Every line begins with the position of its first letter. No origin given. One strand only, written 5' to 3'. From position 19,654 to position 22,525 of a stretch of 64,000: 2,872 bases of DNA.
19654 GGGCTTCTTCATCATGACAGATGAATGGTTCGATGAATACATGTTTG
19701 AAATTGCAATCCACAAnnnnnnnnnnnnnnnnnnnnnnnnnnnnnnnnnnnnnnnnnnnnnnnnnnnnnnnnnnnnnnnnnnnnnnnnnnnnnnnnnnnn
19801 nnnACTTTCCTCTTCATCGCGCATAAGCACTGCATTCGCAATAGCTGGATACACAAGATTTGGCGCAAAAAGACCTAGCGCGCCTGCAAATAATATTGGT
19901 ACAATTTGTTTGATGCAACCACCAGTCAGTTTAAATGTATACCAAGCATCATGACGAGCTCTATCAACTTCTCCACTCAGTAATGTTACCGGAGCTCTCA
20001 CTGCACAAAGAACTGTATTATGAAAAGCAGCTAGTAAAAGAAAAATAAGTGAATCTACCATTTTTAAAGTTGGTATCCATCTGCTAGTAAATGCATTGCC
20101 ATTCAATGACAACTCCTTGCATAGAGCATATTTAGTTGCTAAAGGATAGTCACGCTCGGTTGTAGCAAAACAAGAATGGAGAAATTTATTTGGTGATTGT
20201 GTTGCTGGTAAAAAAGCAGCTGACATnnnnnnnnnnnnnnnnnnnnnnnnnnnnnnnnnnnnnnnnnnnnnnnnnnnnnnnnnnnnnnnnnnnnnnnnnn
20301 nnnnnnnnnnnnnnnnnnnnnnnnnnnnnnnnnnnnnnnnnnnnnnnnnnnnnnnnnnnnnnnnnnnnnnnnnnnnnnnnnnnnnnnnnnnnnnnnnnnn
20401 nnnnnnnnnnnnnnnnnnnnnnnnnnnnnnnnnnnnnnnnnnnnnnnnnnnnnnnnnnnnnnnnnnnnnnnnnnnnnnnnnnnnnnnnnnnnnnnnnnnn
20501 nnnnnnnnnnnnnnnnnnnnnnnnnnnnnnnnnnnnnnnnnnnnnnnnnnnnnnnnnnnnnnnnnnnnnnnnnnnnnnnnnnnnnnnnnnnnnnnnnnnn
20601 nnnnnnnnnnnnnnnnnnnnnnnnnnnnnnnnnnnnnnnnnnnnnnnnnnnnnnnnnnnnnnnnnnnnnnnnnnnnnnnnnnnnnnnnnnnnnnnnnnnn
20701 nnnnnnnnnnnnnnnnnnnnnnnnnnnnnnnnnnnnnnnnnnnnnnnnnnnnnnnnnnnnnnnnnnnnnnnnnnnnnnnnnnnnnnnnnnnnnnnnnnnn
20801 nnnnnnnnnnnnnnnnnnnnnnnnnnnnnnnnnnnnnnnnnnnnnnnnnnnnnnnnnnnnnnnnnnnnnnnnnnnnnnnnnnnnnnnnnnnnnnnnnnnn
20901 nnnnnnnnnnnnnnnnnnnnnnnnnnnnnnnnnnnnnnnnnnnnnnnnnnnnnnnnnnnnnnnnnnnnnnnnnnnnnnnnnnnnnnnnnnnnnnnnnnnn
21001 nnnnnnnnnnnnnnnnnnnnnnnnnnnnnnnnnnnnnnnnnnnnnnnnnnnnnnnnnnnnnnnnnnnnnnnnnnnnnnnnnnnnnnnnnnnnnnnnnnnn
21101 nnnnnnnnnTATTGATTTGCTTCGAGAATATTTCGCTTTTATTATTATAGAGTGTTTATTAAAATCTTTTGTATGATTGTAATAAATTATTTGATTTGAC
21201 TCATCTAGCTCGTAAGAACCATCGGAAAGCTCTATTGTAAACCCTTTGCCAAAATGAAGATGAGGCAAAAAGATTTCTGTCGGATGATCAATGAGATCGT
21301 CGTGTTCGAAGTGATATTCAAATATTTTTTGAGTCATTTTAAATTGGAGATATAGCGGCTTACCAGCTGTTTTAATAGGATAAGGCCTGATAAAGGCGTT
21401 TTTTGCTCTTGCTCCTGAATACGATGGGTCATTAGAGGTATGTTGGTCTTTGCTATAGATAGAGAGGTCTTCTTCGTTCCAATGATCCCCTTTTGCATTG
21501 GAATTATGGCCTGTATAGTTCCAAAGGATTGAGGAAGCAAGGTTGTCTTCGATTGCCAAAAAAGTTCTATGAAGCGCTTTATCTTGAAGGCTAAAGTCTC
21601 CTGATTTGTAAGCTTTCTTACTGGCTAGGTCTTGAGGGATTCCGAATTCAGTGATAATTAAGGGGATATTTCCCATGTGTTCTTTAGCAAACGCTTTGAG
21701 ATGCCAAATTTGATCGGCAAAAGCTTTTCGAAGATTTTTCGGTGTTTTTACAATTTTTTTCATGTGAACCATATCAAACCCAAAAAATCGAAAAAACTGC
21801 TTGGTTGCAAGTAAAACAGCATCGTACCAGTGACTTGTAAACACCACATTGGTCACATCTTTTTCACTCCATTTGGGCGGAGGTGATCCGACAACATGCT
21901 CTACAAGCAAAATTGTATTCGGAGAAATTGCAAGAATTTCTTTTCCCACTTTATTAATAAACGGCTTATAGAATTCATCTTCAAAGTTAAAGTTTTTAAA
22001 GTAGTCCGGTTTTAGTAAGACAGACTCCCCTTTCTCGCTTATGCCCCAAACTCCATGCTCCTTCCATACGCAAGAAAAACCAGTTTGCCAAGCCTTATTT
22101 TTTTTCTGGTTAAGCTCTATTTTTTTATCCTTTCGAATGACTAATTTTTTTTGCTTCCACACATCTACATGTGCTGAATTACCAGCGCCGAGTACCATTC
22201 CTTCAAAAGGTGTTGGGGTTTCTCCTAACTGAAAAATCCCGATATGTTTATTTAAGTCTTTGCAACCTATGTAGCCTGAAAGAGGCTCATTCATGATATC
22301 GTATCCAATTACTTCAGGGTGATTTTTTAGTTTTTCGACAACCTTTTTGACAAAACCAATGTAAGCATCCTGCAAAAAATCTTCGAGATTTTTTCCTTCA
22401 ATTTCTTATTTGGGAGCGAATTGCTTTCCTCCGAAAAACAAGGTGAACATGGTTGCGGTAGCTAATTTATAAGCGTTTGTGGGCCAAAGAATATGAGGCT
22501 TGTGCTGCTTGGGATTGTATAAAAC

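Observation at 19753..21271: Tandem duplication whose pseudogene flanks are ~95% identical while the embedded small membrane-protein gene has diverged strongly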

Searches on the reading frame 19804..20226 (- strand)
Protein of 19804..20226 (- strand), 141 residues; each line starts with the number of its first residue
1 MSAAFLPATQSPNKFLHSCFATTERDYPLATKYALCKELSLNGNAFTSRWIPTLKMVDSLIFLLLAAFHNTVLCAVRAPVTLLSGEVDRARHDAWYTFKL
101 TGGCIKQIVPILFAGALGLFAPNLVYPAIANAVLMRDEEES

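Call 7: search_protein_families(library=pfam, proteins=[window:19804-20226:-], max_evalue=0.1)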
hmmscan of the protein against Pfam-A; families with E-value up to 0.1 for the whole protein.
window:19804-20226:- (141 aa): 0 families

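Call 8: find_homologous_proteins(query=window:19804-20226:-, max_evalue=0.01)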
Query window:19804-20226:- (141 aa): 2 proteins with E <= 0.01 among 21 candidates.
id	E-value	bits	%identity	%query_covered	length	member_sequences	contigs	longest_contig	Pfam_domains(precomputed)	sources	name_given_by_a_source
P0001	7.1e-89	313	100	100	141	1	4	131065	-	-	-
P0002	7.5e-34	134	54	95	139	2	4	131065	-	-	-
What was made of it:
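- Tried and rejected: The word-indexed search of 5.8 billion proteins found only the two paralogues (call 8).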

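Call 11: find_encoding_contigs(protein=P0002, flank=5000, max_places=10)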
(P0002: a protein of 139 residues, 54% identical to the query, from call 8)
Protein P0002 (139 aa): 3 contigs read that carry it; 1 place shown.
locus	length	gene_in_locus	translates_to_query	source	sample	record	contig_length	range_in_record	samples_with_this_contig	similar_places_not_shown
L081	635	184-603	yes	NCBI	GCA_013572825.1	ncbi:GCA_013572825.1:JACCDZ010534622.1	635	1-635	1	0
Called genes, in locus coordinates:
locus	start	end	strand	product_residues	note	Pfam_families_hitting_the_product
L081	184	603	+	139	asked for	-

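Call 22: find_encoding_contigs(protein=P0003, flank=5000)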
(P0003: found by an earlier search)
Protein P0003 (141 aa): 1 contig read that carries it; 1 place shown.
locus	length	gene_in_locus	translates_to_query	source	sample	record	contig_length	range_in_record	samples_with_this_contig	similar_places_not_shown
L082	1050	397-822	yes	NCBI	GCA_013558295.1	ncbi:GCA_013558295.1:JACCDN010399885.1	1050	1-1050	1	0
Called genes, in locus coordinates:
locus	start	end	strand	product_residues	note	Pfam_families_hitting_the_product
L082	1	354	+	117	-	?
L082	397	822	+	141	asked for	-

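Call 23: find_encoding_contigs(protein=P0001, flank=5000, max_places=10)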
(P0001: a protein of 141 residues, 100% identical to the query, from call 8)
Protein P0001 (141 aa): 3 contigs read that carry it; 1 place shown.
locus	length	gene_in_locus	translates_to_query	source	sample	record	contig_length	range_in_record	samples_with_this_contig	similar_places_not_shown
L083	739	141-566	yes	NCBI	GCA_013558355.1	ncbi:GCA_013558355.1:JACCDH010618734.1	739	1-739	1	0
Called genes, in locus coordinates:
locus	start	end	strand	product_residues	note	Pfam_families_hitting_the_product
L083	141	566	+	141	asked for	-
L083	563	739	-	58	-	?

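Call 34: search_protein_representatives(alignment_id=A1)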
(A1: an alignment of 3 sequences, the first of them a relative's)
Query: 3 sequences, 141 profile positions. Proteins with E-value up to 0.001 (for the whole library): 4; up to 1e-10: 1; up to 1e-30: 1. The best 4 are listed.
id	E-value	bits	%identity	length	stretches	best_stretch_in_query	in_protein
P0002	1.0e-82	291.3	-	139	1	1-138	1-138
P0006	3.1e-08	49.9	-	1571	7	63-107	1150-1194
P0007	1.2e-04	38.2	-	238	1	38-139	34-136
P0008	5.8e-04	36.0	-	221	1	30-136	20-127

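Call 37: find_encoding_contigs(protein=P0007, flank=4000, max_places=3)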
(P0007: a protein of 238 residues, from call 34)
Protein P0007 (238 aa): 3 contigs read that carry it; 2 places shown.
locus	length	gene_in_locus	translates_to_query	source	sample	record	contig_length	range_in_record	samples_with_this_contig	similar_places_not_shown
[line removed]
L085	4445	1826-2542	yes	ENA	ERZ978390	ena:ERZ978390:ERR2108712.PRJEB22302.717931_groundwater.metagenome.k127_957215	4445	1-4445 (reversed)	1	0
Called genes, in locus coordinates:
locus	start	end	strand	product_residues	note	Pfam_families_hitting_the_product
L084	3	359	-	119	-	?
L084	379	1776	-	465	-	PF03051:Peptidase_C1_2, PF00112:Peptidase_C1 (faint)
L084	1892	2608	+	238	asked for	-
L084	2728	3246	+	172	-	PF08534:Redoxin, PF00578:AhpC-TSA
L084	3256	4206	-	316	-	PF24748:Galaxin_repeat (faint)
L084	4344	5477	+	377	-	-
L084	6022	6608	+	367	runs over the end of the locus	PF13524:Glyco_trans_1_2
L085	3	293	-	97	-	?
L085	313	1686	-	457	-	PF03051:Peptidase_C1_2, PF00112:Peptidase_C1 (faint)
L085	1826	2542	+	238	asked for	-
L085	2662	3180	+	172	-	PF08534:Redoxin, PF00578:AhpC-TSA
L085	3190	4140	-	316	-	PF24748:Galaxin_repeat (faint)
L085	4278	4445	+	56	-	?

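Call 38: find_encoding_contigs(protein=P0008, flank=4000, max_places=3)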
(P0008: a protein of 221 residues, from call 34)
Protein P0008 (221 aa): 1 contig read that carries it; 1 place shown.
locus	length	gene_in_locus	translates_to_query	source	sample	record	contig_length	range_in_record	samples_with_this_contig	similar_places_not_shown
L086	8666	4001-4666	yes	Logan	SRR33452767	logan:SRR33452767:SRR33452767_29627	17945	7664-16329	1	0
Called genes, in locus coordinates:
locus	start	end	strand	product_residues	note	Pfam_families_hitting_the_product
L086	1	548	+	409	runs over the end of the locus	PF00481:PP2C, PF07228:SpoIIE (faint)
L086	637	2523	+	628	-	PF00150:Cellulase, PF18564:Glyco_hydro_5_C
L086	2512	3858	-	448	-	PF03051:Peptidase_C1_2, PF00112:Peptidase_C1 (faint)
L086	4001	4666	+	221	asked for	-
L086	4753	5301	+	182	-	PF00578:AhpC-TSA, PF08534:Redoxin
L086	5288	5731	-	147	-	-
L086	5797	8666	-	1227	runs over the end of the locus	-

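Call 41: find_related_loci(query=A1, collection=metagenome_contigs, flank=5000)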
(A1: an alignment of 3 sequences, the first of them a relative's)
Query A1 (141 aa) in metagenome_contigs; peptide patterns used: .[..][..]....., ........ (x = any residue, [..] = any of these).
168 stretches matched a pattern, but none encodes a relative of the query by tblastn (E <= 1e-3).
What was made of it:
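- Tried and rejected: The JGI/ENA metagenome scan with the small-protein alignment gave nothing (call 41).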

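Call 48: find_homologous_proteins(query=A3, max_evalue=0.001)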
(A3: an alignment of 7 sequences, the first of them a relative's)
Query A3 (7 sequences) (141 aa, profile of the alignment): 4 proteins with E <= 0.001 among 718 candidates.
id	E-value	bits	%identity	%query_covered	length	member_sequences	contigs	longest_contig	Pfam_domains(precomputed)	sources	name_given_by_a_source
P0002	5.3e-45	171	54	95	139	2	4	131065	-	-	-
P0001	2.8e-42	162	100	100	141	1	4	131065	-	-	-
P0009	4.0e-42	161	21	63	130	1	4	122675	-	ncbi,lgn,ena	-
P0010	5.3e-28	116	29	63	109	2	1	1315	-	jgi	jgi:hypothetical protein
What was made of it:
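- Tried and rejected: A profile of seven family members added P0009 and P0010 (call 48).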

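Call 50: find_encoding_contigs(protein=P0010, flank=3000, max_places=3)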
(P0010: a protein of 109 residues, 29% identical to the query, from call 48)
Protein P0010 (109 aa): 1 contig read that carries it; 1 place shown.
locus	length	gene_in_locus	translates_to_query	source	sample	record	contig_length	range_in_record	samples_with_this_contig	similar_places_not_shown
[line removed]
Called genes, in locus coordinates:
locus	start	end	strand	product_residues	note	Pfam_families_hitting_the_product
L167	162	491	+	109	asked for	-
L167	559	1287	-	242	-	PF03051:Peptidase_C1_2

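Call 54: predict_structure(alignment_id=A1)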
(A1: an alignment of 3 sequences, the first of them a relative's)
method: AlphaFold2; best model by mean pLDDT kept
length: 141 residues; sequences in the alignment: 3
mean_pLDDT: 58.2   pTM: 0.48
mean pLDDT of the five models: 58.2, 56.6, 56.5, 52.8, 51.9
residues with pLDDT >= 90: 0; 70-90: 20; 50-70: 76; < 50: 45
segments of 3 or more residues with pLDDT < 50: 1-26, 125-141
pLDDT, mean of each block of 10 residues (from residue 1): 37 48 50 68 70 72 69 58 60 65 66 65 50 40 39
secondary structure, 60 per line:
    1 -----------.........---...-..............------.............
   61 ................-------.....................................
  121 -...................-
elements in order: H12-20 H28-41 H48-76 H84-120 H122-140
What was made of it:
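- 19912..19986 (-): Codons 81-105 of A, the helix between the two hydrophobic segments. The equivalent in B is 20750-20824. This is the focus of non-synonymous change. AlphaFold2 predicts a helix over residues 84-120, at low confidence (call 54).
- Tried and rejected: Structure: AlphaFold2 on a 3-sequence alignment gave pLDDT 58 and an all-helical model (call 54).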

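Call 55: search_protein_families(library=pfam, proteins=[P0007, P0008], max_evalue=0.05)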
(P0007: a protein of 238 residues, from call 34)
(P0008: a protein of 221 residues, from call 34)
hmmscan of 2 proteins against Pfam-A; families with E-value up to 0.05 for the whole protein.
P0007 (238 aa): 2 families
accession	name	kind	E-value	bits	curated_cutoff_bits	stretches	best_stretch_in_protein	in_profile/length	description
PF06785.16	UPF0242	-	0.017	15.6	33.5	1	120-231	66-180/194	Uncharacterised protein family (UPF0242) N-terminus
PF14662.11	KASH_CCD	-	0.02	15.3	43.3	1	143-233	65-155/191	Coiled-coil region of CCDC155 or KASH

P0008 (221 aa): 0 families

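Call 56: search_protein_families(library=ncbifam, proteins=[P0001, P0002, P0007, P0008], max_evalue=0.05)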
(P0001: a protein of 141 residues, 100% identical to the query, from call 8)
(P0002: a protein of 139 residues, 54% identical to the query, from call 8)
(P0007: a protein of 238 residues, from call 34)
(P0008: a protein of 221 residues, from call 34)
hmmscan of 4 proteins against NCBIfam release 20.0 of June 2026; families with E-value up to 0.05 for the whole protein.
P0001 (141 aa): 0 families

P0002 (139 aa): 0 families

P0007 (238 aa): 1 family
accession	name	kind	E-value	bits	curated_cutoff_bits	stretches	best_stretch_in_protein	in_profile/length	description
TIGR04211.1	SH3_and_anchor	equivalog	0.027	14.1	65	1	144-233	65-157/198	TIGR04211 family SH3 domain-containing protein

P0008 (221 aa): 0 families

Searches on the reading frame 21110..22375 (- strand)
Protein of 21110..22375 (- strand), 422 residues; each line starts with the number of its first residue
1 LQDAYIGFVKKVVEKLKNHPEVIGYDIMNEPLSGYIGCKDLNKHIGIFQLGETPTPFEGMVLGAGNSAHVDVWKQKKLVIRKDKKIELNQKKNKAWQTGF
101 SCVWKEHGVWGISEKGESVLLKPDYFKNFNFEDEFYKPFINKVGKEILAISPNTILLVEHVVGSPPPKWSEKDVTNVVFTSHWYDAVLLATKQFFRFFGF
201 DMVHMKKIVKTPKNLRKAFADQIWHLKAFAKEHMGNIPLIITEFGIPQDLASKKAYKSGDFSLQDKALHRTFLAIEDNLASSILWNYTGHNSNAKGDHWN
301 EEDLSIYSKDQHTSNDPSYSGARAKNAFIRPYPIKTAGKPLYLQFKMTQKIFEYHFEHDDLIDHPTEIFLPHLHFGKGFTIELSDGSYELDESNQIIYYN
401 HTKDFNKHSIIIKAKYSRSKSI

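Call 7: search_protein_families(library=pfam, proteins=[window:21110-22375:-], max_evalue=0.1)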
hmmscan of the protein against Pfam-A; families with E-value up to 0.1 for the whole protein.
window:21110-22375:- (422 aa): 3 families
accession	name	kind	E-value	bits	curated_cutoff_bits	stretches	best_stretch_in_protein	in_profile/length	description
PF18564.7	Glyco_hydro_5_C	-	5.7e-20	72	22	1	330-410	1-85/87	Glycoside hydrolase family 5 C-terminal domain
PF00150.24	Cellulase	-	2.1e-06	27.8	23.5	1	137-289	144-270/272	Cellulase (glycosyl hydrolase family 5)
PF02836.23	Glyco_hydro_2_C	-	0.038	13.6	21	1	2-35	107-140/302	Glycosyl hydrolases family 2, TIM barrel domain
